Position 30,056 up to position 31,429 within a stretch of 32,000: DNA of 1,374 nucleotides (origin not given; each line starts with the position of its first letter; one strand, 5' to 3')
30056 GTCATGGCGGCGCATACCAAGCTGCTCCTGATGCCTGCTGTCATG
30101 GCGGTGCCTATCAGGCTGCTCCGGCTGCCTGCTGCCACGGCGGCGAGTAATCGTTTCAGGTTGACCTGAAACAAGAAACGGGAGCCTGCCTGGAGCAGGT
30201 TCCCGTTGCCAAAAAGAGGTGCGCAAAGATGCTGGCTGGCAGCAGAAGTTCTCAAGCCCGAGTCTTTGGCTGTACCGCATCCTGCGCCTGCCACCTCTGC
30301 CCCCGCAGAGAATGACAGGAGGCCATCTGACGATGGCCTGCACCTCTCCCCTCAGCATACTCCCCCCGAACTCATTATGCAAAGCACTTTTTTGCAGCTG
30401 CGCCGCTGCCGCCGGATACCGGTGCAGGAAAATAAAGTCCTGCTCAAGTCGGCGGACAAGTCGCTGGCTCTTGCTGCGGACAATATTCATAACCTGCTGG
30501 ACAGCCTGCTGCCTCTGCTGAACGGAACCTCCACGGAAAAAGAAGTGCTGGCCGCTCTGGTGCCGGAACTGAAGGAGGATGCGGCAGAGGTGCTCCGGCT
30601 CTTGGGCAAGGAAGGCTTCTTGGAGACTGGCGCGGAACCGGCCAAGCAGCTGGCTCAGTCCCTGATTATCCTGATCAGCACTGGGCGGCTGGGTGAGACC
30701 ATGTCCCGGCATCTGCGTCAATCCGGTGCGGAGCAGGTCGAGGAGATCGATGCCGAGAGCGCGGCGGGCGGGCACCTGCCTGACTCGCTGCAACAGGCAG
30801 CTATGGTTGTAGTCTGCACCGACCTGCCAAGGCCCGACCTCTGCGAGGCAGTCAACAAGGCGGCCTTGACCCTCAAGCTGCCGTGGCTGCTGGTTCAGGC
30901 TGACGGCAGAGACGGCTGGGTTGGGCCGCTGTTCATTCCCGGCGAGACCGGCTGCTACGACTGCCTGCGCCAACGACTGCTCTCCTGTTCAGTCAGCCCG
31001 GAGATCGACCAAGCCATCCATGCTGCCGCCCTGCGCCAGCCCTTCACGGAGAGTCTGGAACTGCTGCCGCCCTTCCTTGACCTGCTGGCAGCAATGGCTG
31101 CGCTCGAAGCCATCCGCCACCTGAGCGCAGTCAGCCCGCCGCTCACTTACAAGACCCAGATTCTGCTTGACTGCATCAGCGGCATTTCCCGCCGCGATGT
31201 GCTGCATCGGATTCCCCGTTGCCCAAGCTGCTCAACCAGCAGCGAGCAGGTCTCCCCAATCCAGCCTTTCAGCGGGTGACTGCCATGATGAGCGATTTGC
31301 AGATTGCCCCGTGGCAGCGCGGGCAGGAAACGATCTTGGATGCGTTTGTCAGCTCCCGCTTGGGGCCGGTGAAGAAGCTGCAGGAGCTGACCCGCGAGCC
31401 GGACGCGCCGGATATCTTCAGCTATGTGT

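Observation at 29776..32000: Candidate undescribed RiPP system: multi-cassette CCHGG precursor + E1-like/RRE protein + YcaO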

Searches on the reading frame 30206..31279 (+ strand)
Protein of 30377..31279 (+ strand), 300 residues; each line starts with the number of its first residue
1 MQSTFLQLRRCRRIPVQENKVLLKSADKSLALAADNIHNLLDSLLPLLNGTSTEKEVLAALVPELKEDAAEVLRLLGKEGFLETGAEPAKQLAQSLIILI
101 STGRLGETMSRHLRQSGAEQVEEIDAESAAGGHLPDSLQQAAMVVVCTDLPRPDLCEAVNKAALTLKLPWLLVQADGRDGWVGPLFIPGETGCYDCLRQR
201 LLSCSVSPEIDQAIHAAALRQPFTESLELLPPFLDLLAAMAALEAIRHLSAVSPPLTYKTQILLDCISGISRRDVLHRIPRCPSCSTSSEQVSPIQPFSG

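Call 4: search_protein_families(library=pfam, proteins=[window:30377-31279:+], max_evalue=0.01)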
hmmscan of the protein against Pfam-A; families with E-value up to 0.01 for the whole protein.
window:30377-31279:+ (300 aa): 1 family
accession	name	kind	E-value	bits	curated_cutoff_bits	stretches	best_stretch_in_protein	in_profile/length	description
PF00899.27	ThiF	-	2.5e-08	33.8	28.1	1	137-270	107-223/238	ThiF family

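Call 5: search_protein_families(library=ncbifam, proteins=[window:30377-31279:+], max_evalue=0.01)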
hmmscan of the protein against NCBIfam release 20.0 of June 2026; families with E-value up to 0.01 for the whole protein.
window:30377-31279:+ (300 aa): 4 families
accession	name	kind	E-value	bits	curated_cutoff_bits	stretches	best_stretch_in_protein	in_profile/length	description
TIGR03882.1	cyclo_dehyd_2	equivalog_domain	5.8e-18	65.6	36.9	1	169-292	2-122/164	TOMM precursor leader peptide-binding protein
TIGR03603.1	cyclo_dehy_ocin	subfamily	1.9e-12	47.5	187.65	1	133-288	145-298/319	thiazole/oxazole-forming peptide maturase, SagC family component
TIGR02356.1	adenyl_thiF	equivalog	1.6e-05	24.4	275.25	0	81-127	8-54/203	thiazole biosynthesis adenylyltransferase ThiF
NF008400.0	PRK11199.1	equivalog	0.0084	15.1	273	0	62-148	67-150/374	bifunctional chorismate mutase/prephenate dehydrogenase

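Call 7: find_encoding_contigs(protein=window:30377-31276:+, flank=10000, max_places=10)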
Protein window:30377-31276:+ (300 aa): 3 contigs read that carry it; 2 places shown.
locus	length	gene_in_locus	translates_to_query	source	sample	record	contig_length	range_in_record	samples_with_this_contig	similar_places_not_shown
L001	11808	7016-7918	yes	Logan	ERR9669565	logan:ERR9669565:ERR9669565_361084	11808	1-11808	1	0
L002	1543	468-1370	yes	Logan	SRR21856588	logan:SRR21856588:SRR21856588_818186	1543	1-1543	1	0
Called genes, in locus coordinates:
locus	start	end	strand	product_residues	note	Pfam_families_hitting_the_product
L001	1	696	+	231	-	?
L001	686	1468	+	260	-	PF00005:ABC_tran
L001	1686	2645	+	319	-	PF19300:BPD_transp_1_N (weak), PF00528:BPD_transp_1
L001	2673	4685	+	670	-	PF07715:Plug, PF00593:TonB_dep_Rec_b-barrel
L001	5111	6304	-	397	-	PF13481:AAA_25 (weak), PF00931:NB-ARC (weak), PF13191:AAA_16 (faint), PF05729:NACHT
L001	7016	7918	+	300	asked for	PF00899:ThiF (weak)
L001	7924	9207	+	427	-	PF02624:YcaO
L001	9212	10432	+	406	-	PF05977:MFS_3, PF07690:MFS_1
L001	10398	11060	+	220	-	PF00881:Nitroreductase (weak)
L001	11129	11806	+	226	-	?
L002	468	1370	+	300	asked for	PF00899:ThiF (weak)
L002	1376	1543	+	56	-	?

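Call 29: search_protein_families(library=ncbifam, proteins=[L001:7924-9207:+, L001:9212-10432:+, L001:10398-11060:+, L001:11129-11806:+], max_evalue=0.001)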
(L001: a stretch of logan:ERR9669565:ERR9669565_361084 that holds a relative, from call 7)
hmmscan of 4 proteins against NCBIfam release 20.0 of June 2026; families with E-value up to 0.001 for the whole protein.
L001:7924-9207:+ (427 aa): 3 families
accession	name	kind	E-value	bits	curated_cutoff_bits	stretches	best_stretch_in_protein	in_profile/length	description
TIGR03604.1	TOMM_cyclo_SagD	subfamily_domain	7.8e-70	235.7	219.25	1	68-426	1-376/377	thiazole/oxazole-forming peptide maturase, SagD family component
TIGR03266.1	methan_mark_1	equivalog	4.1e-23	82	365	1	63-297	52-270/376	YcaO-related McrA-glycine thioamidation protein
TIGR00702.1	TIGR00702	domain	4.2e-19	68.9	75.65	1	65-312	50-283/377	YcaO-type kinase domain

L001:9212-10432:+ (406 aa): 15 families
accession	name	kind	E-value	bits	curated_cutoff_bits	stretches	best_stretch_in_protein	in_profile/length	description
TIGR00900.1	2A0121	subfamily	3.1e-63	214.3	319.6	1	13-366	1-360/364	H+ Antiporter protein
NF000245.1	macrolide_MefA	exception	1.2e-27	97.1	675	1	11-384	9-388/405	macrolide efflux MFS transporter Mef(A)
NF000246.1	macrolide_MefC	exception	4.6e-25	88.5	870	1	14-393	11-396/407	macrolide efflux MFS transporter Mef(C)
NF007792.0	PRK10489.1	equivalog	1.3e-24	87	324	1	28-390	34-396/419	enterobactin transporter EntS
NF000154.1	macrolide_MefEN2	exception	2.8e-19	69.7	800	1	19-379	14-378/401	macrolide efflux MFS transporter Mef(En2)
NF052575.1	MFS_efflux_Tap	equivalog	2.7e-18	66.2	625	1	23-376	16-378/401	multidrug efflux MFS transporter Tap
NF000051.1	macrolide_MefB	exception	3.2e-17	62.6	800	1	11-381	9-384/409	macrolide efflux MFS transporter Mef(B)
NF012178.0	tet_MFS_V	exception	1.8e-15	57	640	1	15-382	12-387/409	tetracycline efflux MFS transporter Tet(V)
NF006386.0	PRK08633.1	equivalog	1.8e-14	52.5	1221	1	38-386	39-403/1147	acyl-[ACP]--phospholipid O-acyltransferase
NF005291.0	PRK06814.1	equivalog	6.5e-10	37.6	1349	1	9-182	9-186/1140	acyl-[ACP]--phospholipid O-acyltransferase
NF008397.0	PRK11195.1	equivalog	3.8e-07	29.5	297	1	19-168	11-151/414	lysophospholipid transporter LplT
NF007799.0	PRK10504.1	subfamily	1.3e-06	27.7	426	1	31-191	30-184/471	multidrug transporter subunit MdtD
TIGR00880.1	2_A_01_02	superfamily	4.5e-06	26.8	131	1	51-186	3-132/141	multidrug resistance protein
TIGR00881.1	2A0104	subfamily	2.4e-05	23.5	407.75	1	48-197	32-176/379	phosphoglycerate transporter protein PgtP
NF053757.1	BclibactTpBcbE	equivalog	0.00019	20.5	600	0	59-350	50-347/394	bacillibactin exporter BcbE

L001:10398-11060:+ (220 aa): 2 families
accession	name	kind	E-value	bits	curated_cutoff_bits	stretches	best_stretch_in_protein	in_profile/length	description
TIGR03605.1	antibiot_sagB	domain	1.5e-17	63.6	78.4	1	92-214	39-167/173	SagB family peptide dehydrogenase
TIGR04511.1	SagB_rel_DH_2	exception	3.2e-11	42.9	240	1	93-218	233-366/380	putative peptide maturation dehydrogenase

L001:11129-11806:+ (226 aa): 24 families
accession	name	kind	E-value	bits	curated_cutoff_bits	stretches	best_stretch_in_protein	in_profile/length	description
TIGR01785.1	TonB-hemin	subfamily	7.7e-16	57.7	316.85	1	38-170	1-130/677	TonB-dependent heme/hemoglobin receptor family protein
TIGR01786.1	TonB-hemlactrns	subfamily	3.6e-15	55.4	323.75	1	50-170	18-135/719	TonB-dependent hemoglobin/transferrin/lactoferrin family receptor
NF007926.1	PRK10641.1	equivalog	7.9e-14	51.1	836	1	48-216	41-201/617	TonB-dependent vitamin B12 receptor BtuB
TIGR01779.1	TonB-B12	equivalog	8.2e-14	51.1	599.7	1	11-216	4-203/614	TonB-dependent vitamin B12 receptor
TIGR01783.1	TonB-siderophor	subfamily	5.1e-13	48.5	223.5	1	54-224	3-161/649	TonB-dependent siderophore receptor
NF010010.0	PRK13483.1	equivalog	2.7e-11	42.2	927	1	8-173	7-167/660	ligand-gated channel protein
NF049945.1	TonB_dep_FCYXU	equivalog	6.4e-11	41.6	825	1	28-218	26-221/697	TonB-dependent receptor, FCYXU motif-type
NF010651.0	PRK14050.1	equivalog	9.2e-11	40.6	884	1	52-214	78-229/730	TonB-dependent siderophore receptor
NF049947.1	TonB_dep_PCPU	exception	1.7e-10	39.7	800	1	10-219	8-220/685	TonB-dependent receptor, PCPU motif-type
NF007465.0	PRK10044.1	equivalog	6.6e-10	37.8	803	1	52-214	78-230/726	ferrichrome porin FhuA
NF007478.2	PRK10064.1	equivalog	6.8e-10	37.8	745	1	16-174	13-163/663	catecholate siderophore receptor CirA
NF010011.0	PRK13484.1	equivalog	2.6e-09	35.9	1197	1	13-172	7-162/682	IreA family TonB-dependent siderophore receptor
NF041535.1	TonB_rec_PqqU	equivalog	4.4e-09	35.2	1200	1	44-190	7-153/676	TonB-dependent receptor PqqU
NF010038.0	PRK13513.1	equivalog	2e-08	33.2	942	1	11-173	12-169/659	ligand-gated channel protein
NF010012.0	PRK13486.1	equivalog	3.4e-08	32.3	924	1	14-173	5-162/696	TonB-dependent receptor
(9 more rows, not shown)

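Call 46: search_solved_structures(query=L001:7924-9207:+, max_evalue=0.001, show_alignments=1)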
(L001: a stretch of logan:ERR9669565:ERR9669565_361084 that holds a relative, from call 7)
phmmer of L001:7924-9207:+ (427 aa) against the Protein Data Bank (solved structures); distinct sequences matched with E-value up to 0.001: 4.
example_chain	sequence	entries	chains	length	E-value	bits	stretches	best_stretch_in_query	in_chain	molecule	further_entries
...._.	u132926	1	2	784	1.4e-17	67.1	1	66-420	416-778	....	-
4bs9_A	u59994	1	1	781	2.7e-16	62.8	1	66-426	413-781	TRUD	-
4v1t_A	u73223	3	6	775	4.6e-16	62.1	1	66-426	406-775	LYND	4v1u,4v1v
6ci7_A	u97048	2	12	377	1.4e-06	30.8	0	144-295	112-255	YcaO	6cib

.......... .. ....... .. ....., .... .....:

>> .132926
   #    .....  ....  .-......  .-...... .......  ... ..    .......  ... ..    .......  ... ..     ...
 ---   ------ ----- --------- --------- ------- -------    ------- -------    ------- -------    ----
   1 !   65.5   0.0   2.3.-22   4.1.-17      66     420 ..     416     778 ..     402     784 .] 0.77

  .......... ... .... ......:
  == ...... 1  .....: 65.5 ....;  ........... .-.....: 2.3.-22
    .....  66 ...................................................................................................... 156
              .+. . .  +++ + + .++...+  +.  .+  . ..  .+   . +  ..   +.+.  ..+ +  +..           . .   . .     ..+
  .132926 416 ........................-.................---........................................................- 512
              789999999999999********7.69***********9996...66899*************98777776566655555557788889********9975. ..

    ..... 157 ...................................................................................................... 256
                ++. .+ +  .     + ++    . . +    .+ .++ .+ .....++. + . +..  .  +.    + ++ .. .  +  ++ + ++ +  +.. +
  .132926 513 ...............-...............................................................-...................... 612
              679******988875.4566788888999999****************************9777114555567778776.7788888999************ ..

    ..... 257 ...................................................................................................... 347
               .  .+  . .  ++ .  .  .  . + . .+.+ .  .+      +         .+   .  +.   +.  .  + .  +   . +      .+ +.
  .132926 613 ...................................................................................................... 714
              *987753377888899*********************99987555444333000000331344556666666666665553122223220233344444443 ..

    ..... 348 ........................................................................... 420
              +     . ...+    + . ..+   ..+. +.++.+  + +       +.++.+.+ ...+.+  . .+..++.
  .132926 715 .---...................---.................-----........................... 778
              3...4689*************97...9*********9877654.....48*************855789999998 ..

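Call 47: search_solved_structures(query=window:30377-31279:+, max_evalue=0.01, show_alignments=1)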
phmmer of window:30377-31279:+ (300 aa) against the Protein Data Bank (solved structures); distinct sequences matched with E-value up to 0.01: 8.
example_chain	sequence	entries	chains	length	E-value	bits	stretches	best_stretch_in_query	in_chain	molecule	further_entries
4bs9_A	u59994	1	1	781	5.6e-15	59.1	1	110-203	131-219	TRUD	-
4v1t_A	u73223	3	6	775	5e-13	52.7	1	40-202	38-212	LYND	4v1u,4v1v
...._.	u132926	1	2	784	1.3e-10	44.7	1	132-231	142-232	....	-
3h5a_A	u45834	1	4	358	3.3e-06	30.3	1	139-285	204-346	MccB protein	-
3h5n_A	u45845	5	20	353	3.8e-06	30.1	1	139-285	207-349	MccB protein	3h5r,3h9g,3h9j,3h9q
1zud_1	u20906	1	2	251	5e-06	29.7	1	129-289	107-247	Adenylyltransferase thiF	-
1zfn_A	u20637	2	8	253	5.1e-06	29.7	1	129-289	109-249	Adenylyltransferase thiF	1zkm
6om4_A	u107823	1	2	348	5.6e-06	29.5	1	139-264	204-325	MccB protein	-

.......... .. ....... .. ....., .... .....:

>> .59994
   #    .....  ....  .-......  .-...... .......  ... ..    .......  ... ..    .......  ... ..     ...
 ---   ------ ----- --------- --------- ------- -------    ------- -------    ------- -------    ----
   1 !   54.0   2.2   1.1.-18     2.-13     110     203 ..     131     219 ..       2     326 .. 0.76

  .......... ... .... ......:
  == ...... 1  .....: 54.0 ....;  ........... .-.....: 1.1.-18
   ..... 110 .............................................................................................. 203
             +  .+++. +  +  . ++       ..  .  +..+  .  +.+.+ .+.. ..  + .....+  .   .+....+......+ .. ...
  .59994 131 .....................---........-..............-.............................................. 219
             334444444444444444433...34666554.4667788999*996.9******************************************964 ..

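Call 48: find_homologous_proteins(query=L001:7924-9207:+, max_evalue=1e-30)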
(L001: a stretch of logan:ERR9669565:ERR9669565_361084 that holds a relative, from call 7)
Query L001:7924-9207:+ (427 aa): 26 proteins with E <= 1e-30 among 8000 candidates.
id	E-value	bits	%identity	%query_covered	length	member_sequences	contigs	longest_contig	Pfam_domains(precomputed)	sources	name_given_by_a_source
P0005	8.5e-258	873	88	100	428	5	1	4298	PF02624.22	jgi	jgi:ribosomal protein S12 methylthiotransferase accessory factor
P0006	3.7e-239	812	82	100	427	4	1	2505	PF02624.22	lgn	-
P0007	2.7e-234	796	80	100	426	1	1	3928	PF02624.22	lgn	-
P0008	5.6e-234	795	81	100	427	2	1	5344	PF02624.22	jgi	jgi:ribosomal protein S12 methylthiotransferase accessory factor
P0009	4.7e-231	785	80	100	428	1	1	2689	PF02624.22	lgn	-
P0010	5.7e-218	742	76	100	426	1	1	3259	PF02624.22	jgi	-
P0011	1.6e-208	711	74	100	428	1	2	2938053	PF02624.22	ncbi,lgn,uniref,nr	ncbi:MAG: ribosomal protein S12 methylthiotransferase accessory factor [Candidatus Electronema aureu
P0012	1.9e-201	688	70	100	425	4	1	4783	PF02624.22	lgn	-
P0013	2.0e-200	684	70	100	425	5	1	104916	PF02624.22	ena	-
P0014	4.4e-131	456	51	100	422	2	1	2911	PF02624.22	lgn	-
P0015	2.0e-111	391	46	97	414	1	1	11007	PF02624.22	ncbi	-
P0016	3.1e-53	199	35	94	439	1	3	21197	PF02624.22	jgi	jgi:ribosomal protein S12 methylthiotransferase accessory factor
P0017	1.6e-46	177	30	95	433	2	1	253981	PF02624.22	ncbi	-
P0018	4.8e-46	176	32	94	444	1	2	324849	PF02624.22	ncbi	-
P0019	1.1e-42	165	33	86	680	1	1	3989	PF02624.22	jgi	jgi:thiazole/oxazole-forming peptide maturase SagD family component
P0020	1.3e-42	164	30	94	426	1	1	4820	PF02624.22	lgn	-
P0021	2.2e-42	164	32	95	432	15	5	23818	PF02624.22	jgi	jgi:ribosomal protein S12 methylthiotransferase accessory factor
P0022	1.5e-41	161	31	97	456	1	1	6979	PF02624.22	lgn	-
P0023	3.1e-37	147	32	96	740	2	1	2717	PF02624.22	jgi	jgi:ribosomal protein S12 methylthiotransferase accessory factor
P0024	1.7e-35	141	32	95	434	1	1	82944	PF02624.22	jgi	jgi:ribosomal protein S12 methylthiotransferase accessory factor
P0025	2.1e-34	137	31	91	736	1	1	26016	PF02624.22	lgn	-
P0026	2.9e-34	137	26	95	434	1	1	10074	PF02624.22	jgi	jgi:ribosomal protein S12 methylthiotransferase accessory factor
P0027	1.7e-33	134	30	97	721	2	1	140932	PF02624.22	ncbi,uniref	ncbi:TOMM precursor leader peptide-binding protein [Streptomyces niveus]|uniref:TOMM precursor leade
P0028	2.1e-33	134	32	84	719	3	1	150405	PF02624.22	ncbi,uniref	ncbi:YcaO-like family protein [Streptomyces sp. NPDC002055]|uniref:YcaO-like family protein n=1 Tax=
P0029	3.3e-33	133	30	97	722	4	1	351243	PF02624.22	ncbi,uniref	ncbi:TOMM precursor leader peptide-binding protein [Streptomyces niveus]|uniref:TOMM precursor leade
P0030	4.4e-33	133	29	96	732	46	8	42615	PF02624.22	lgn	-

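Call 49: find_encoding_contigs(protein=P0011, flank=10000, max_places=2)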
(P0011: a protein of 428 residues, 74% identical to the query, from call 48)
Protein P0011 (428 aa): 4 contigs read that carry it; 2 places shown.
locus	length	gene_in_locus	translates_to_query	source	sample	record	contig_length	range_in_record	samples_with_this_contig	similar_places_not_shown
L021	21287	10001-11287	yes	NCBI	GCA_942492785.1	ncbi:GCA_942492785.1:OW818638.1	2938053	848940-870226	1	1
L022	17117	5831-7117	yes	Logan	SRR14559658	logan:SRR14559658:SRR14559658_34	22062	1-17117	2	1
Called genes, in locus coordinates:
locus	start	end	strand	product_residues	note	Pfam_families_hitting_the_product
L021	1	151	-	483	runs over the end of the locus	-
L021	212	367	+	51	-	-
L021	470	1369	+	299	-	PF00348:polyprenyl_synt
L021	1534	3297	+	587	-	PF14522:Cytochrome_C7 (faint), PF14537:Cytochrom_c3_2 (faint)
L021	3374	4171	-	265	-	PF01548:DEDD_Tnp_IS110, PF02371:Transposase_20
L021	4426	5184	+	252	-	PF00884:Sulfatase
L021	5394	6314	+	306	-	PF19300:BPD_transp_1_N, PF00528:BPD_transp_1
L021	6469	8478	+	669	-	PF07715:Plug, PF00593:TonB_dep_Rec_b-barrel, PF25183:OMP_b-brl_4 (faint)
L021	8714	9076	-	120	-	-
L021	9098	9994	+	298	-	PF00899:ThiF (weak)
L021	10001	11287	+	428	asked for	PF02624:YcaO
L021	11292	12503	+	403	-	PF05977:MFS_3, PF07690:MFS_1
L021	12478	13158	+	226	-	PF00881:Nitroreductase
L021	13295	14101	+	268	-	PF13489:Methyltransf_23 (weak), PF00398:RrnaAD (weak), PF08241:Methyltransf_11, PF08242:Methyltransf_12, PF13649:Methyltransf_25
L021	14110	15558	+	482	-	PF00496:SBP_bac_5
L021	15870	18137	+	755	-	PF07715:Plug (weak), PF00593:TonB_dep_Rec_b-barrel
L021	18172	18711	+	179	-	PF02663:FmdE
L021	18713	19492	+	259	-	PF13847:Methyltransf_31, PF08241:Methyltransf_11, PF08242:Methyltransf_12 (weak), PF13649:Methyltransf_25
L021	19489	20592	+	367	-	PF01497:Peripla_BP_2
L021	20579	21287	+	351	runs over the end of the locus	PF01032:FecCD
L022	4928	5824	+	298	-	PF00899:ThiF (weak)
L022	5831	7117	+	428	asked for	PF02624:YcaO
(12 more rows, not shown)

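Call 50: find_encoding_contigs(protein=P0013, flank=10000, max_places=2)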
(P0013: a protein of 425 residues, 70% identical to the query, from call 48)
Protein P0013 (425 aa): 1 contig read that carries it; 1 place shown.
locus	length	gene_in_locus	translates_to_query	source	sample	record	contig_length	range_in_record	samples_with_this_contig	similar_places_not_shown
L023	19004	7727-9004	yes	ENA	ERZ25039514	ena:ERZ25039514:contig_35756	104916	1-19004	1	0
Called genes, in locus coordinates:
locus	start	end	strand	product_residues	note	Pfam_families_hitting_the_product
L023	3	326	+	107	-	?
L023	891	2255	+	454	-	PF04055:Radical_SAM, PF13186:SPASM (weak)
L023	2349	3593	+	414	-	PF05977:MFS_3, PF07690:MFS_1, PF13347:MFS_2 (weak), PF07690:MFS_1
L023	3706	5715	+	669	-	PF07715:Plug, PF00593:TonB_dep_Rec_b-barrel, PF25183:OMP_b-brl_4 (faint)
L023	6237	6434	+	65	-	-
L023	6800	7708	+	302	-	PF00899:ThiF (weak)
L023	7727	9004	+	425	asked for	PF02624:YcaO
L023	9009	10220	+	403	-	PF05977:MFS_3, PF07690:MFS_1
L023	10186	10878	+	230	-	PF00881:Nitroreductase (weak)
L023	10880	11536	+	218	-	PF13489:Methyltransf_23 (weak), PF00398:RrnaAD (weak), PF08241:Methyltransf_11 (weak), PF08242:Methyltransf_12, PF13649:Methyltransf_25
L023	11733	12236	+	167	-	PF00496:SBP_bac_5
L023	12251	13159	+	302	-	PF00496:SBP_bac_5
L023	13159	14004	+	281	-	PF00528:BPD_transp_1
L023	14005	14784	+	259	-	PF00005:ABC_tran, PF13304:AAA_21 (weak)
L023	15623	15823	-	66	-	-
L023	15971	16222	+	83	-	-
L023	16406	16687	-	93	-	PF01471:PG_binding_1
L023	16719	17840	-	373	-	PF13406:SLT_2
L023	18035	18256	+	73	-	PF11903:ParD_like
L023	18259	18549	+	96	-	PF15781:ParE-like_toxin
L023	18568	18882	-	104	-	-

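Call 51: find_encoding_contigs(protein=P0015, flank=10000, max_places=2)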
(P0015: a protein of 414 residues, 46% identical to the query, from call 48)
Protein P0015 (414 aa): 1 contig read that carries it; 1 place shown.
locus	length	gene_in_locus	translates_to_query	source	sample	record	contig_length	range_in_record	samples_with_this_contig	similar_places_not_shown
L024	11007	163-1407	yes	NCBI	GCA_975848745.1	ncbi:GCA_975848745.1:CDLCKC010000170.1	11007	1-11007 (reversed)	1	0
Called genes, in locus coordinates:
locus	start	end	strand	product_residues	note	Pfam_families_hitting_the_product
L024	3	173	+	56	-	?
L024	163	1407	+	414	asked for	PF02624:YcaO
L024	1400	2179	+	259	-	PF00881:Nitroreductase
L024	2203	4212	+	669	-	PF07715:Plug, PF00593:TonB_dep_Rec_b-barrel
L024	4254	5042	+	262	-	PF13489:Methyltransf_23 (weak), PF08241:Methyltransf_11 (weak), PF08242:Methyltransf_12 (faint), PF13649:Methyltransf_25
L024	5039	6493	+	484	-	PF00496:SBP_bac_5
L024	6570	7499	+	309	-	PF19300:BPD_transp_1_N, PF00528:BPD_transp_1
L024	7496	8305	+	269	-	PF00528:BPD_transp_1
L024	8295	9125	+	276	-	PF00005:ABC_tran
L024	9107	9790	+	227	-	PF00005:ABC_tran, PF13304:AAA_21 (faint)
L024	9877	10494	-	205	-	PF13489:Methyltransf_23, PF01209:Ubie_methyltran, PF01135:PCMT (weak), PF13847:Methyltransf_31, PF08241:Methyltransf_11, PF08242:Methyltransf_12, PF13649:Methyltransf_25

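Call 54: find_encoding_contigs(protein=P0008, flank=10000, max_places=2)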
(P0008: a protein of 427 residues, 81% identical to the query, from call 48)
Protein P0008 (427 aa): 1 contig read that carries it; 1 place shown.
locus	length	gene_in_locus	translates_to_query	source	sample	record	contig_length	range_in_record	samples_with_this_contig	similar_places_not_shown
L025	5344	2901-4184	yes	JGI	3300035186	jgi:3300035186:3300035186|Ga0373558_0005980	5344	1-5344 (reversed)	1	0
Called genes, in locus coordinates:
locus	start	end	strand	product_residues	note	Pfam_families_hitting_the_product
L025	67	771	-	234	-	PF02811:PHP, PF13263:PHP_C (weak)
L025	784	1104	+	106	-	-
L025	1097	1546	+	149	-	-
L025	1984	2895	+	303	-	PF00899:ThiF (weak)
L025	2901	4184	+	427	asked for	PF02624:YcaO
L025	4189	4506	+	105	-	PF05977:MFS_3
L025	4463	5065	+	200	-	PF05977:MFS_3, PF07690:MFS_1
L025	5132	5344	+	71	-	?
